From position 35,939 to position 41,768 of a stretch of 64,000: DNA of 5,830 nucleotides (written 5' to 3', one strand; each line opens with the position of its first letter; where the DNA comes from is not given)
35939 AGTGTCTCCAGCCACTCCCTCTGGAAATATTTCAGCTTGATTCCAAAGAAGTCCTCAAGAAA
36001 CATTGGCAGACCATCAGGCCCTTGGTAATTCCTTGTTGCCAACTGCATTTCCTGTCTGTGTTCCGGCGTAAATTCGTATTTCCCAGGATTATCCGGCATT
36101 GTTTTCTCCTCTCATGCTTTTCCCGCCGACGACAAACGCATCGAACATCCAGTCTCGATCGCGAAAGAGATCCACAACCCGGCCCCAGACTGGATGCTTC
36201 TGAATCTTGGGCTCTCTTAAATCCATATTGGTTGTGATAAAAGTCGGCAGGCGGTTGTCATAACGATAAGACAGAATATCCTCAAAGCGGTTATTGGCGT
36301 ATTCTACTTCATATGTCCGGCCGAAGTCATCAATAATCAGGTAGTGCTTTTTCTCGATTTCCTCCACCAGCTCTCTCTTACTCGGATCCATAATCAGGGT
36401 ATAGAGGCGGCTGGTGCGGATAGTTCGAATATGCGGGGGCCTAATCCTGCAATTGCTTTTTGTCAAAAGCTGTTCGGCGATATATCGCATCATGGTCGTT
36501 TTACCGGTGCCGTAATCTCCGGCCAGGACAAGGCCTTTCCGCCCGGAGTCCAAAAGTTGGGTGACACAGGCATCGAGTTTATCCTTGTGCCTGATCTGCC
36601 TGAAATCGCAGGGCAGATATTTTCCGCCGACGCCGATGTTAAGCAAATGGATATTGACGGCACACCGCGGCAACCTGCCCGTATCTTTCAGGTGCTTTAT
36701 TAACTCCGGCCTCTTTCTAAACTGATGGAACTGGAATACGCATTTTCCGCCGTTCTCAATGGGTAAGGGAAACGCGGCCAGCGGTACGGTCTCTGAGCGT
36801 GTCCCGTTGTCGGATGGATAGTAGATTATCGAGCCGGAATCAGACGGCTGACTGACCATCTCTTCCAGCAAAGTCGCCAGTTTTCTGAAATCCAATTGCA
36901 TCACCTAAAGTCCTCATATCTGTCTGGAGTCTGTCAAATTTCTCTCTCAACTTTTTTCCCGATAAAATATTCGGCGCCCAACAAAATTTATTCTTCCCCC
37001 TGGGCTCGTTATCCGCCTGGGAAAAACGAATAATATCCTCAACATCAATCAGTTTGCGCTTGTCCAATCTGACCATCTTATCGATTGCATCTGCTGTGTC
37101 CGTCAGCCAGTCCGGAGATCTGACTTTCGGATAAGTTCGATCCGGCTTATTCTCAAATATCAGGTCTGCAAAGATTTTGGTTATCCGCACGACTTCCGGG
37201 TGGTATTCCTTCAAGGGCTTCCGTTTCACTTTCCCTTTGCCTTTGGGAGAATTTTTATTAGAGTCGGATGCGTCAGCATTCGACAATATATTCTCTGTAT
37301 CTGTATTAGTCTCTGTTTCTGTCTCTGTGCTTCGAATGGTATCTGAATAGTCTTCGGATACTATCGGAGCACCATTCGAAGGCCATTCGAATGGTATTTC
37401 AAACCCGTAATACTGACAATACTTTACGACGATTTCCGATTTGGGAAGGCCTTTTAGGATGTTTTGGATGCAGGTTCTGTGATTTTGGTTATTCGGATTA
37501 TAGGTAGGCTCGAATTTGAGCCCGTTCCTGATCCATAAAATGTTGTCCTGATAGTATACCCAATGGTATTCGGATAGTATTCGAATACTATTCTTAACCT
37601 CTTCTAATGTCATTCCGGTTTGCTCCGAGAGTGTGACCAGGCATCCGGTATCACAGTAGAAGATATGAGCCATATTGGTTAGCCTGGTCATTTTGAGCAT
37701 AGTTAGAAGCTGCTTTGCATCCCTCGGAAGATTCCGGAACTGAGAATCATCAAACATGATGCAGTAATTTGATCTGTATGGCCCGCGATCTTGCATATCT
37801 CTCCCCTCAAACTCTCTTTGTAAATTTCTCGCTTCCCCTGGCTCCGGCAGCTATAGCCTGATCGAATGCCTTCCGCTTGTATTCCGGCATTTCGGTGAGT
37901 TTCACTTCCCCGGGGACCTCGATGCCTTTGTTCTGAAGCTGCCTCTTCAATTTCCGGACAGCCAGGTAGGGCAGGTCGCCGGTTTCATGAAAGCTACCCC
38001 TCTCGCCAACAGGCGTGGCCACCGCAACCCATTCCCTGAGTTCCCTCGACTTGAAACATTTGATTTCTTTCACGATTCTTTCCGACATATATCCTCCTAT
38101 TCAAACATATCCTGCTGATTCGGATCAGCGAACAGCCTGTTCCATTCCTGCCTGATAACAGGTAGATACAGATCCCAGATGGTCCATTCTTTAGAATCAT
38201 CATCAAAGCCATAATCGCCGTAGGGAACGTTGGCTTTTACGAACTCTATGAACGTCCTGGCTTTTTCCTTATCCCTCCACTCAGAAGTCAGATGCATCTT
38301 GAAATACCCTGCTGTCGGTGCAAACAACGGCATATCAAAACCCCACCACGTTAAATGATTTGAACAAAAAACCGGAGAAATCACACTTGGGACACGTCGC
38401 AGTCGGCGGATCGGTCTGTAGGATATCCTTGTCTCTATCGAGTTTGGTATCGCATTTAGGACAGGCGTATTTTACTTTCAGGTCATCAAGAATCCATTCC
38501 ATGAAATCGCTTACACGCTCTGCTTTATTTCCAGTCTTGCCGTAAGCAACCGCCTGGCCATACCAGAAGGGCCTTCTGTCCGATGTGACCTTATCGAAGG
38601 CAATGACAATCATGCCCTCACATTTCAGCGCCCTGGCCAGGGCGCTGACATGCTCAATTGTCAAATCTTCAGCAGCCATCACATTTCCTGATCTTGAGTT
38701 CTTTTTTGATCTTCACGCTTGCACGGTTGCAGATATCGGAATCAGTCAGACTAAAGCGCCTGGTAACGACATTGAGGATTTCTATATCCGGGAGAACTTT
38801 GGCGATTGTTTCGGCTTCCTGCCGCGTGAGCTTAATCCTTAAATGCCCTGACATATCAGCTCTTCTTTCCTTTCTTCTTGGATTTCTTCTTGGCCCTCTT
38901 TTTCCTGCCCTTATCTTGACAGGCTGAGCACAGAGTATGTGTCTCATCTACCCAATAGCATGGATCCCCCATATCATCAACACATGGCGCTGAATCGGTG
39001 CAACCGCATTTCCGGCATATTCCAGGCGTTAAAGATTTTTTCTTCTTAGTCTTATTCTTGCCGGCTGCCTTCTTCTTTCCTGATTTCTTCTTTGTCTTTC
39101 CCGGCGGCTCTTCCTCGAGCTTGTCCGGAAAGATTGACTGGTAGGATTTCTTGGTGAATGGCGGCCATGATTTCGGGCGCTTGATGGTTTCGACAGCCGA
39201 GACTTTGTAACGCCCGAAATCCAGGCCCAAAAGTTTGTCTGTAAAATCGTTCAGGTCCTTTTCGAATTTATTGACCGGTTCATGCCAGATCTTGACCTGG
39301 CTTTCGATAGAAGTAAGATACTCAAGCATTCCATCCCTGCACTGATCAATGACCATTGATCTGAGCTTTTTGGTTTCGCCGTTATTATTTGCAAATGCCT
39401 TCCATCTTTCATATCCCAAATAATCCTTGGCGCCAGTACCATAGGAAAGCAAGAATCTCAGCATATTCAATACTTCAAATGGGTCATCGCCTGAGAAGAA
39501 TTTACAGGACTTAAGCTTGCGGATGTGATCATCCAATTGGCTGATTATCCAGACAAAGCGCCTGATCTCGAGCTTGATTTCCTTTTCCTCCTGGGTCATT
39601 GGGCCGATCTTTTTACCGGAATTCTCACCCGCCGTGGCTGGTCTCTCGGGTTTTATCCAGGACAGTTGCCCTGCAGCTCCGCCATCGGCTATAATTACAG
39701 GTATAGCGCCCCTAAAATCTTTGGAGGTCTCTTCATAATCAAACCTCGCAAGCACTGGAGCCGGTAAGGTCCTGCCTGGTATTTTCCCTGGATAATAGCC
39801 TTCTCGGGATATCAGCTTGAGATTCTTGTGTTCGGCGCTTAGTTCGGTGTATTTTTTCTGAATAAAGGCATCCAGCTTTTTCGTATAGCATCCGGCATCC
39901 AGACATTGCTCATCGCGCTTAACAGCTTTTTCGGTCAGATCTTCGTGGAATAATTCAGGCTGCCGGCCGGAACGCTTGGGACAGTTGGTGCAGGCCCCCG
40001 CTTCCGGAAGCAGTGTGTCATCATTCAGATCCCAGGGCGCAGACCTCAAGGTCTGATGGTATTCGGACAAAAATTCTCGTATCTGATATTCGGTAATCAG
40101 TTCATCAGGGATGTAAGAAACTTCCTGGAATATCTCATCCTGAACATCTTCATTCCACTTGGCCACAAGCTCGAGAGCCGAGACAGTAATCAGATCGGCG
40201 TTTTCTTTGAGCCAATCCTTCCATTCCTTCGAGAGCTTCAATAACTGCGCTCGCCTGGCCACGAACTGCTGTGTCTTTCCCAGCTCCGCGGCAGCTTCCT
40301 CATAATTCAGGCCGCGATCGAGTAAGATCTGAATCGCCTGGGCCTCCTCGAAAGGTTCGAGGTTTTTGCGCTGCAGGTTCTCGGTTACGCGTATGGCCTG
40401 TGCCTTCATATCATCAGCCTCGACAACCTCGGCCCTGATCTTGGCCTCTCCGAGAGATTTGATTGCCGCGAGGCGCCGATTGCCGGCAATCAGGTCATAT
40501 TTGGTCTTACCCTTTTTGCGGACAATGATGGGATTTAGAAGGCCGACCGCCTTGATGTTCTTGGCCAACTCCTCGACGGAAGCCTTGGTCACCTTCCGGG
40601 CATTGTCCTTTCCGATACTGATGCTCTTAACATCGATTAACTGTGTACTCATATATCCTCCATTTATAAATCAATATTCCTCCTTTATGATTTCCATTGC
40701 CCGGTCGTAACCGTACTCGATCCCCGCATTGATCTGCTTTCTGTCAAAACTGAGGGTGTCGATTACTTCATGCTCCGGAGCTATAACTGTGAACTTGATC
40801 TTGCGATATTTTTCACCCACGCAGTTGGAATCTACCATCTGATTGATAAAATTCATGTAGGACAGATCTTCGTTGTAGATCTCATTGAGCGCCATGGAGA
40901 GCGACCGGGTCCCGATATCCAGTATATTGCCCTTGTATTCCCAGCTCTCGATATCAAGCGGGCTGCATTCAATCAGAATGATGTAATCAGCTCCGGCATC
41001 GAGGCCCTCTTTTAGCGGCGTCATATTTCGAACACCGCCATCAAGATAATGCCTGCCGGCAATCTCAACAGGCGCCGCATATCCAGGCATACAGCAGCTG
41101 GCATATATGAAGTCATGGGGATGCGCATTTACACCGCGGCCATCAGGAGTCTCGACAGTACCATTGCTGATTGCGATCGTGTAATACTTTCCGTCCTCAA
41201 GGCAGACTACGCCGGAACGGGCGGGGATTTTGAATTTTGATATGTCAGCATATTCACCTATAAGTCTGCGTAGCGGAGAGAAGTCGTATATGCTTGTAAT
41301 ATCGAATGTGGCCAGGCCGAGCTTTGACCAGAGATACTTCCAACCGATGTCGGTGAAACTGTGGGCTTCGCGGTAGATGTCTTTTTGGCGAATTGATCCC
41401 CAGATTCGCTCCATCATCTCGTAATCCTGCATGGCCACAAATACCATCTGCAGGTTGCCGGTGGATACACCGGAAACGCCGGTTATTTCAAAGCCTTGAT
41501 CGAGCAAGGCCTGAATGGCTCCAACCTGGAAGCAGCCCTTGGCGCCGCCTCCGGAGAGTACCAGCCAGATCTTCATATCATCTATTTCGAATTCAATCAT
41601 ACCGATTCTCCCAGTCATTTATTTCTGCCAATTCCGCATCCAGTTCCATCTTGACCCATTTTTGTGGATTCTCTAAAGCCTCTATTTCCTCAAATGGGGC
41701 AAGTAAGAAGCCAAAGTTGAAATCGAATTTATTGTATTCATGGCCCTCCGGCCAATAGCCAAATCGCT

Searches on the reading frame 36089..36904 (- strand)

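Call 66: search_protein_families(library=phrogs, proteins=[window:36089-36904:-], max_evalue=0.00001)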
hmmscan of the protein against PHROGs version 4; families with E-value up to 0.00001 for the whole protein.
window:36089-36904:- (271 aa): 2 families
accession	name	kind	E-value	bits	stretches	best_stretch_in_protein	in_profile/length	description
phrog_50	-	DNA, RNA and nucleotide metabolism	5.4e-20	72.9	1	115-268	361-513/570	DnaC-like helicase loader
phrog_3277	-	DNA, RNA and nucleotide metabolism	1.5e-14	55.2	1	119-231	7-123/168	DnaC-like helicase loader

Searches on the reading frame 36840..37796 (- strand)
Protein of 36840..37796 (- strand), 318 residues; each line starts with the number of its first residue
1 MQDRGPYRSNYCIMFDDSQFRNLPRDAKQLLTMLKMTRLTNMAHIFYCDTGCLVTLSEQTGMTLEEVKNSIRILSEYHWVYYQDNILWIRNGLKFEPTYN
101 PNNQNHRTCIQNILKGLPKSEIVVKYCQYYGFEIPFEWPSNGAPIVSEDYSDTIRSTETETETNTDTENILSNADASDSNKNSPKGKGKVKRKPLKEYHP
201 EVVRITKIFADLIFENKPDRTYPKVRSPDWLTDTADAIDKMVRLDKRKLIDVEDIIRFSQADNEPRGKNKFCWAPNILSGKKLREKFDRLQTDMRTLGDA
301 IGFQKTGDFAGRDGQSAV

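Call 66: search_protein_families(library=phrogs, proteins=[window:36840-37796:-], max_evalue=0.00001)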
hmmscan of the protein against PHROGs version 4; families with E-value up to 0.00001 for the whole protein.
window:36840-37796:- (318 aa): 3 families
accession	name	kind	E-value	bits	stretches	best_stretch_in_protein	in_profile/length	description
phrog_2514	-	DNA, RNA and nucleotide metabolism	2.4e-14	54.3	1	157-295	125-243/270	DnaD-like helicase loader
phrog_4880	-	DNA, RNA and nucleotide metabolism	1.8e-10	41.7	1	55-295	63-261/304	replisome organizer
phrog_2357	-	unknown function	2.3e-08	35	1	210-294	23-97/124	-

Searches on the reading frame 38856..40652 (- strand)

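Call 36: search_protein_families(library=pfam, proteins=[window:38856-40652:-], max_evalue=0.001)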
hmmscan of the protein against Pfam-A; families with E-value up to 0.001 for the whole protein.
window:38856-40652:- (598 aa): 3 families
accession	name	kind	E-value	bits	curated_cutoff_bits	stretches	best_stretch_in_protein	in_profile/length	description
PF02195.25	ParB_N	-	4.4e-16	59.2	26.3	1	5-94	5-95/95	ParB N-terminal domain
PF17762.8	HTH_ParB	-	2.6e-09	37.6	22.6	1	96-178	1-83/102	ParB HTH domain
PF08535.16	KorB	-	0.0003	21.1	22.3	1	113-200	2-88/89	KorB domain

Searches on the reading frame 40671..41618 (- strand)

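Call 36: search_protein_families(library=pfam, proteins=[window:40671-41618:-], max_evalue=0.001)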
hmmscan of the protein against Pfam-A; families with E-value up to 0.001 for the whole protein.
window:40671-41618:- (315 aa): 1 family
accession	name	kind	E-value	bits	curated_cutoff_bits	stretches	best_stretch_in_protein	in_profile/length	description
PF01734.28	Patatin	-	2.2e-24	87.2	27.7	1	19-204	1-189/191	Patatin-like phospholipase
